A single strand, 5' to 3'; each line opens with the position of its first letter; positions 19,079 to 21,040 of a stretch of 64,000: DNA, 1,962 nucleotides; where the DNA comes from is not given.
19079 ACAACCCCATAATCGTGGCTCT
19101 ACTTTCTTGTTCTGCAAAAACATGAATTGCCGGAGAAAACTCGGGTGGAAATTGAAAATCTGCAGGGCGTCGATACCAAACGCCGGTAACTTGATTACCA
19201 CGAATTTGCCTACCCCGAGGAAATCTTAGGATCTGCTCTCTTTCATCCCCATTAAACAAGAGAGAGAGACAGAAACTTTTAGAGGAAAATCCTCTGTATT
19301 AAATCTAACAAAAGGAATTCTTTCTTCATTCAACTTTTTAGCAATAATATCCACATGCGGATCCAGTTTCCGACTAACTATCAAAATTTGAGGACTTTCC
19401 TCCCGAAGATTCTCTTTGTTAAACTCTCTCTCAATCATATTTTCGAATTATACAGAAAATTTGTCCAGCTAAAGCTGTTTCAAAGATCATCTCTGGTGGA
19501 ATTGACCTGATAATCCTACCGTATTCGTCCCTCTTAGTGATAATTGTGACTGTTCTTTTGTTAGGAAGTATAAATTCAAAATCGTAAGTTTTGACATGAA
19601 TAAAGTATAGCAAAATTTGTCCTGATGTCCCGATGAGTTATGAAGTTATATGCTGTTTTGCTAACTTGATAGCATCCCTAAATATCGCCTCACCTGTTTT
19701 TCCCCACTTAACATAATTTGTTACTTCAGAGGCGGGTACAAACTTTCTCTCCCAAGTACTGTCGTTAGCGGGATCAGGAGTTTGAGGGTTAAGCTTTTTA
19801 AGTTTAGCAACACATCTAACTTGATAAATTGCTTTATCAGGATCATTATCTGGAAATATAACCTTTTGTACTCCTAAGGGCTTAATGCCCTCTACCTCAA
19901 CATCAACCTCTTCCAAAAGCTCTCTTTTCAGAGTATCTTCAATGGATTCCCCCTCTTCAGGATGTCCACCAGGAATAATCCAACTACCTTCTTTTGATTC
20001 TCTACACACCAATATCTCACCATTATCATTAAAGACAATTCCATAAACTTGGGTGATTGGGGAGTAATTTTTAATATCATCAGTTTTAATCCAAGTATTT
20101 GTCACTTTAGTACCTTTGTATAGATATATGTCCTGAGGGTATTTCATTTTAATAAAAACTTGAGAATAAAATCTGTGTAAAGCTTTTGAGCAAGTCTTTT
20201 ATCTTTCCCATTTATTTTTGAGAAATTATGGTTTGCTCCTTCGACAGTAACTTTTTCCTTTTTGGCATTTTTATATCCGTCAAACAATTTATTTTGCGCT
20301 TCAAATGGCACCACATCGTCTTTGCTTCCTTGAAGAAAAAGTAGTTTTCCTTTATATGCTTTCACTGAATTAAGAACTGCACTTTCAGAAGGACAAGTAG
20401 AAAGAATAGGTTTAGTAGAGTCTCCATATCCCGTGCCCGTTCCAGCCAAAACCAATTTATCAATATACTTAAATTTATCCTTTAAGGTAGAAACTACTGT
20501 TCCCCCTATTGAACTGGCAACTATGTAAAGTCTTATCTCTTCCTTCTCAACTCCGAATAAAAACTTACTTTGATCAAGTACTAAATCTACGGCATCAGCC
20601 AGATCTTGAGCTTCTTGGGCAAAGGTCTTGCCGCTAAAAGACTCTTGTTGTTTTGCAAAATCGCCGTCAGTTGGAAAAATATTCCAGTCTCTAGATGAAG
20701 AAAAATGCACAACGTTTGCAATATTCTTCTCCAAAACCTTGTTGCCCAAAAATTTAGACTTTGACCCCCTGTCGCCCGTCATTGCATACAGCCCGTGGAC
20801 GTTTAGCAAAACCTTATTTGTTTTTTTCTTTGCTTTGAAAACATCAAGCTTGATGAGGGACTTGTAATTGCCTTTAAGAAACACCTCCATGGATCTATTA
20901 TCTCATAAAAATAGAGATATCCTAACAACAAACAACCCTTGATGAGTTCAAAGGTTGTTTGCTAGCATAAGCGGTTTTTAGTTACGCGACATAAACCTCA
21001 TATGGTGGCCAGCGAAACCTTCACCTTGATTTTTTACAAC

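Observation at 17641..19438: Microviridin-like graspetide RiPP locus: PFFARFL-type leader precursor plus MdnC/MvdD-like ATP-grasp ligase, the latter split at an (AG)5 run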

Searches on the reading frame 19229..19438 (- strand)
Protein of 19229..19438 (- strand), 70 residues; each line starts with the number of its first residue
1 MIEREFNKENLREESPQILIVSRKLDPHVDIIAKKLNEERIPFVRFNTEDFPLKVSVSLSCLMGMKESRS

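Call 63: list_cluster_members(proteins=[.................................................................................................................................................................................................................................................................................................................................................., window:19229-19438:-, P0003, P0147])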
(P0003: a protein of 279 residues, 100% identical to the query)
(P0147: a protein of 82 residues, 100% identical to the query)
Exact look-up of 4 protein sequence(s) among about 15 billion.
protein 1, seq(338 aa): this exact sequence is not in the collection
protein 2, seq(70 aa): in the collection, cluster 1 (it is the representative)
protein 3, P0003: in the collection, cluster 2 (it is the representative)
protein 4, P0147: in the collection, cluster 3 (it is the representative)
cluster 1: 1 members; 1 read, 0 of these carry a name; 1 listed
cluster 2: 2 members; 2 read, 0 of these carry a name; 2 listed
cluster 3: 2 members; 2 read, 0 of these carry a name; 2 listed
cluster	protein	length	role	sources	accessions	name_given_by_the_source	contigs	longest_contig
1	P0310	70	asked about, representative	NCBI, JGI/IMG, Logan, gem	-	-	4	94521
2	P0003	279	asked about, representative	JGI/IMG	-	-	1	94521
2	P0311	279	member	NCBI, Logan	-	-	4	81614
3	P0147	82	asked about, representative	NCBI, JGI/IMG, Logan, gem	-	-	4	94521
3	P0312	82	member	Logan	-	-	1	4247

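Call 69: find_encoding_contigs(protein=P0311, flank=3000, max_places=5)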
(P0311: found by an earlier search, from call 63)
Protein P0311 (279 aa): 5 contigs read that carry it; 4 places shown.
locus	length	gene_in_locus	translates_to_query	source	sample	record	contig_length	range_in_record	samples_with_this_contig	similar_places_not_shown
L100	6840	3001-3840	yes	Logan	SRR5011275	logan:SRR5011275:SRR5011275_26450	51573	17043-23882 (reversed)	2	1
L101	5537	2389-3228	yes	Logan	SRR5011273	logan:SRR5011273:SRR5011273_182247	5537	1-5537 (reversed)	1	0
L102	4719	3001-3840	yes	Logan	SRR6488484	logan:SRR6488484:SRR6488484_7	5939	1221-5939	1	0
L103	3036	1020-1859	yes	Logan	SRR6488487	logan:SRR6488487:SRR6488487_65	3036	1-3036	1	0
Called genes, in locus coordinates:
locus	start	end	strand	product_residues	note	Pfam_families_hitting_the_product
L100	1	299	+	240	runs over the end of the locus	-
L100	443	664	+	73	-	-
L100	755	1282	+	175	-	-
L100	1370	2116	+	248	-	PF12146:Hydrolase_4 (faint)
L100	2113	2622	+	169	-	PF00293:NUDIX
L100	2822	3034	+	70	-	-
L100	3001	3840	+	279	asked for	PF21068:ATPgraspMvdD (weak), PF08443:RimK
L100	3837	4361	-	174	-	-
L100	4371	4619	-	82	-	-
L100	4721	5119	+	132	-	PF01406:tRNA-synt_1e, PF09334:tRNA-synt_1g (faint)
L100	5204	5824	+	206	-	PF01406:tRNA-synt_1e, PF09334:tRNA-synt_1g (weak), PF01921:tRNA-synt_1f (weak)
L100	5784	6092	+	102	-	PF23493:CysS_C (weak)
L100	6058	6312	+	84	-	-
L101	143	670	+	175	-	-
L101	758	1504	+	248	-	PF12146:Hydrolase_4 (faint)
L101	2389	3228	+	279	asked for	PF21068:ATPgraspMvdD (weak), PF08443:RimK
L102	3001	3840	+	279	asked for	PF21068:ATPgraspMvdD (weak), PF08443:RimK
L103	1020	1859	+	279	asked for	PF21068:ATPgraspMvdD (weak), PF08443:RimK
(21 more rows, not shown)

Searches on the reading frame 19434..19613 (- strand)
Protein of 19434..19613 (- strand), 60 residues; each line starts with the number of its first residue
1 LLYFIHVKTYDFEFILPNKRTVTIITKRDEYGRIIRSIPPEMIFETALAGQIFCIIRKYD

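Call 5: search_protein_families(library=pfam, max_evalue=1, proteins=[window:19434-19613:-])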
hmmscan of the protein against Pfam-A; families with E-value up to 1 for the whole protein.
seq(60 aa): 2 families
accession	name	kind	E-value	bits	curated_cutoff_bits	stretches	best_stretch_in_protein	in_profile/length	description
PF07194.16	P2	-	0.12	12.8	23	1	12-45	10-44/81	P2 response regulator binding domain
PF12576.13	DUF3754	-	0.18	12.2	27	1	3-23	35-55/137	Protein of unknown function (DUF3754)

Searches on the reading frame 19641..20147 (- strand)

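Call 5: search_protein_families(library=pfam, max_evalue=1, proteins=[window:19641-20147:-])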
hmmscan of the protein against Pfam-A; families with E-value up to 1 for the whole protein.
seq(169 aa): 3 families
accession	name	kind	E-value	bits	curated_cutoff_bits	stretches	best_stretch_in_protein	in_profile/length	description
PF00293.34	NUDIX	-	1.8e-18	67.3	21.1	1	34-144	6-119/134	NUDIX domain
PF14815.12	NUDIX_4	-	0.012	15.8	35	1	34-110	1-77/113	NUDIX domain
PF22327.2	Nudt16-like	-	0.12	12.7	27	1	58-88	37-68/161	U8 snoRNA-decapping enzyme-like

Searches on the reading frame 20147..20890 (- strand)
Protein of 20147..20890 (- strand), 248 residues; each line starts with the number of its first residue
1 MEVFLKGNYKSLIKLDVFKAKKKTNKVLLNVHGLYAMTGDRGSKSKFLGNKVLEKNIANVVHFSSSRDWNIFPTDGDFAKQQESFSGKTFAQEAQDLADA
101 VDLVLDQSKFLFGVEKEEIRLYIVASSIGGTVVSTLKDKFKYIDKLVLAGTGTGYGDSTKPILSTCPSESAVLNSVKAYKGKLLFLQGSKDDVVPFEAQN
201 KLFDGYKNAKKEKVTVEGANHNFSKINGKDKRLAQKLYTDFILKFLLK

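Call 5: search_protein_families(library=pfam, max_evalue=1, proteins=[window:20147-20890:-])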
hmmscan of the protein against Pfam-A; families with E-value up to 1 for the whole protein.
seq(248 aa): 8 families
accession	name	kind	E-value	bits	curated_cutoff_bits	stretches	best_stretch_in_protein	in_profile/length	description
PF12146.15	Hydrolase_4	-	1.9e-07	31.1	27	2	172-222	183-233/239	Serine aminopeptidase, S33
PF08386.16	Abhydrolase_4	-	0.0015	19.1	21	1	177-227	31-78/103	TAP-like protein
PF12695.13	Abhydrolase_5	-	0.0024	18.1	27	1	175-222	95-141/164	Alpha/beta hydrolase family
PF00326.27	Peptidase_S9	-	0.0039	17.1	22.6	1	175-237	140-203/213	Prolyl oligopeptidase family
PF20408.4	Abhydrolase_11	-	0.0054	16.9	27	1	82-237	45-181/193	Alpha/beta hydrolase domain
PF03959.19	FSH1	-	0.061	13.4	21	1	123-213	105-192/211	Serine hydrolase (FSH1)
PF07519.17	Tannase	-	0.13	11.5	29.8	1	157-205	341-389/490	Tannase and feruloyl esterase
PF10230.15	LIDHydrolase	-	0.18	11.9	27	0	176-223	215-261/262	Lipid-droplet associated hydrolase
